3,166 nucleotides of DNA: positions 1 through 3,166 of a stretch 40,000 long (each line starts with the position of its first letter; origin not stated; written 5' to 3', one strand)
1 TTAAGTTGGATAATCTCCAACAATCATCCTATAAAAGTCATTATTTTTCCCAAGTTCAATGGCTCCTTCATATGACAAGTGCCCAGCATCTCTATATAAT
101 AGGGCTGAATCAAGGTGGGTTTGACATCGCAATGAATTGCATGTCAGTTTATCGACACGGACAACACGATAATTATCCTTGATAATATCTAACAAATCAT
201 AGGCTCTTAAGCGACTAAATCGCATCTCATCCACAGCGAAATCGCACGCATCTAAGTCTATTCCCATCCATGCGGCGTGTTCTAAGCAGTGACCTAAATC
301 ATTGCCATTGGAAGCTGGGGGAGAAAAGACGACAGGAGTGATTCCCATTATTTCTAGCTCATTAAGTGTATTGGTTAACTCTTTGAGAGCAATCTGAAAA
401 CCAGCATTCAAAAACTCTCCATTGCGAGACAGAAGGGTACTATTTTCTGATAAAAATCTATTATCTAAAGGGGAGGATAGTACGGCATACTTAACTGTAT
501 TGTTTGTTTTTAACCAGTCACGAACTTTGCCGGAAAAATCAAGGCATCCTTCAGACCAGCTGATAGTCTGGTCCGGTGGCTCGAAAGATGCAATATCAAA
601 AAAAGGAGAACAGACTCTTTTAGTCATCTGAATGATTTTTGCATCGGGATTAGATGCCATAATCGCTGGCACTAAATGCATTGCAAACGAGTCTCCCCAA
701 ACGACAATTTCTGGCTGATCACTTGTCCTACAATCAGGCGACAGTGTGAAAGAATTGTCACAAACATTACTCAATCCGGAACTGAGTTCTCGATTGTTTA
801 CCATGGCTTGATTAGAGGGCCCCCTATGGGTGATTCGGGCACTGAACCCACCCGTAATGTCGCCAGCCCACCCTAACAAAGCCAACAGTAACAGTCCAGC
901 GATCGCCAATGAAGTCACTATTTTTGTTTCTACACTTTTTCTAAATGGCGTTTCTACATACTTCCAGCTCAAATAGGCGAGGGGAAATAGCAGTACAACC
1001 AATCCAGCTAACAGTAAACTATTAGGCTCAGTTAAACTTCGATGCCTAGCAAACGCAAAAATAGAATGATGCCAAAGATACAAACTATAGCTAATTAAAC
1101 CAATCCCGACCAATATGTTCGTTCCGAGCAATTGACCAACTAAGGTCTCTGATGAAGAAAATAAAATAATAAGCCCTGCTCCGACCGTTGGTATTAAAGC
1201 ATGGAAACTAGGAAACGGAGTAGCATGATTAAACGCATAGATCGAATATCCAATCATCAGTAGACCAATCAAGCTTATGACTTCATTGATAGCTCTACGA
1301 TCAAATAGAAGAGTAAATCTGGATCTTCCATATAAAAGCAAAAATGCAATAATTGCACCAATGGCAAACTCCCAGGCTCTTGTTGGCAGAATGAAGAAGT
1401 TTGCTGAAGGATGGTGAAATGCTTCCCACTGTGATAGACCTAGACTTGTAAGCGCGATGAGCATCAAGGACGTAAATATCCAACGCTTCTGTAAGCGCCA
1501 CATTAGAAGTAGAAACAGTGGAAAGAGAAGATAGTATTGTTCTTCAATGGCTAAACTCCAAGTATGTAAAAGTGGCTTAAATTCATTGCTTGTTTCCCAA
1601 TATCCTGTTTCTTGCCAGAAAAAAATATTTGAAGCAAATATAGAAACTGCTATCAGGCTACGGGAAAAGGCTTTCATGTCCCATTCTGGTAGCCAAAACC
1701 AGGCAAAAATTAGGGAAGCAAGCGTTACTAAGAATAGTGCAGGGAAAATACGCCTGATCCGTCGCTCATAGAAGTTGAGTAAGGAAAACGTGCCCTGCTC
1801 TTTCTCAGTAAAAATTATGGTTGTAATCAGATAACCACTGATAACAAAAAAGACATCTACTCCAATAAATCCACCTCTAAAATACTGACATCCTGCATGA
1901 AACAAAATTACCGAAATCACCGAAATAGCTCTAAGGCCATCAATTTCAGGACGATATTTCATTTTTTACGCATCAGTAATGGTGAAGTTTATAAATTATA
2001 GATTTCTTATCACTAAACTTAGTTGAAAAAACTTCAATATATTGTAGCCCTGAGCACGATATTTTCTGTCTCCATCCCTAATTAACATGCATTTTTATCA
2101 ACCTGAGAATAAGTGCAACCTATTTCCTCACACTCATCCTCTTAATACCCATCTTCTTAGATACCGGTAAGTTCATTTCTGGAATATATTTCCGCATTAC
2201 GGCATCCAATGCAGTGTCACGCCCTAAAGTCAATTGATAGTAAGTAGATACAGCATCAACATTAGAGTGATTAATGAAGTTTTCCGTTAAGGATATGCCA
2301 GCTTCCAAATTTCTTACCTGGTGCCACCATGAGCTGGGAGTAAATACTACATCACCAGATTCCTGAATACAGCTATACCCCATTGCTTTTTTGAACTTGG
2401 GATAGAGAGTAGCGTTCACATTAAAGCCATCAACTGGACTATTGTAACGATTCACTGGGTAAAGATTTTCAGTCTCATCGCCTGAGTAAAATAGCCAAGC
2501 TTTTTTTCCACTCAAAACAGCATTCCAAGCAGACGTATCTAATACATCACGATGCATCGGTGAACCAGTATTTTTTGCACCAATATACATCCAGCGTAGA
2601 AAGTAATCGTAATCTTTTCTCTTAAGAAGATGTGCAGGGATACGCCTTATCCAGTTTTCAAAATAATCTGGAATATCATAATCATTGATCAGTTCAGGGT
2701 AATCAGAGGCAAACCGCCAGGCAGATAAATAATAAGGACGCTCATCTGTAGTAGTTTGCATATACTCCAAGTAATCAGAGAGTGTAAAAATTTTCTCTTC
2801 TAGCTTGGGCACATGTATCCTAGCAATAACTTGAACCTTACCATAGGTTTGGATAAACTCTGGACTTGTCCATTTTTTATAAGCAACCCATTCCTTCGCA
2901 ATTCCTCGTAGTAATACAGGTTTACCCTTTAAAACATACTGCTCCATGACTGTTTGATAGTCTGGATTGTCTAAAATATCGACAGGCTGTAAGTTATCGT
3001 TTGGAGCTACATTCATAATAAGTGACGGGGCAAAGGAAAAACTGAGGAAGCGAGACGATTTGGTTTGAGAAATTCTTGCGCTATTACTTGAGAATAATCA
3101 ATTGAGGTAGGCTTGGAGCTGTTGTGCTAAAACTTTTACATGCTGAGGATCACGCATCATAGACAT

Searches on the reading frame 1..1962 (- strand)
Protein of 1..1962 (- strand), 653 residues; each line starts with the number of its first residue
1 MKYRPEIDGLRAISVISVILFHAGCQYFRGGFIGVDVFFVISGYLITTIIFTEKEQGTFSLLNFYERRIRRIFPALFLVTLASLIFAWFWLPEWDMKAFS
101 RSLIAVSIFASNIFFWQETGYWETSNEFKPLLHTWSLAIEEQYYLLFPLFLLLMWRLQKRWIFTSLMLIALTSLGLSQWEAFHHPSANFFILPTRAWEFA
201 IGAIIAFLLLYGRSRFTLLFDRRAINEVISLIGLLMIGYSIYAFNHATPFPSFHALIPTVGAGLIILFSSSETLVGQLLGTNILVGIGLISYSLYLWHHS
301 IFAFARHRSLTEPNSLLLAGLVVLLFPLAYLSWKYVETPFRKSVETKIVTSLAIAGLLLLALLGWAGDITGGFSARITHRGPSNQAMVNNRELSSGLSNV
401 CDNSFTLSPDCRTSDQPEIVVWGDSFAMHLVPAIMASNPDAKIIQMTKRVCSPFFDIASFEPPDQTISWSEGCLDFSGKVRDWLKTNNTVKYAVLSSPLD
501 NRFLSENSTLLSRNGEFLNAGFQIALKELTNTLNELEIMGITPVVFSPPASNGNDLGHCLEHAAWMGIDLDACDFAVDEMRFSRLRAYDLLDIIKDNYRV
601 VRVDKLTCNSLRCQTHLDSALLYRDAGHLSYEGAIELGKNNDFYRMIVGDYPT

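Call 7: search_protein_families(library=pfam, proteins=[window:1-1962:-], max_evalue=0.001)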
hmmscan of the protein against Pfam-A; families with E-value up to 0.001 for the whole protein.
window:1-1962:- (653 aa): 2 families
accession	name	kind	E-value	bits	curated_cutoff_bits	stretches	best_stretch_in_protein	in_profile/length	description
PF01757.29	Acyl_transf_3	-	8.4e-30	104.4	31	1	5-331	2-323/326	Acyltransferase domain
PF19040.6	SGNH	-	7.8e-29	101.5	27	1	408-638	11-243/248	SGNH domain (fused to AT3 domains)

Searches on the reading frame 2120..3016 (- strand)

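Call 7: search_protein_families(library=pfam, proteins=[window:2120-3016:-], max_evalue=0.001)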
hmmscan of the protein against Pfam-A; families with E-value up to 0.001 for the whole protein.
window:2120-3016:- (298 aa): 2 families
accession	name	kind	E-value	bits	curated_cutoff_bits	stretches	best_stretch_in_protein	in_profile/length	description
PF13621.12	Cupin_8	-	2.3e-27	96.9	27.4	1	23-243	4-242/252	Cupin-like domain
PF02373.28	JmjC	-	1.4e-14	54.9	24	1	142-247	1-114/114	JmjC domain, hydroxylase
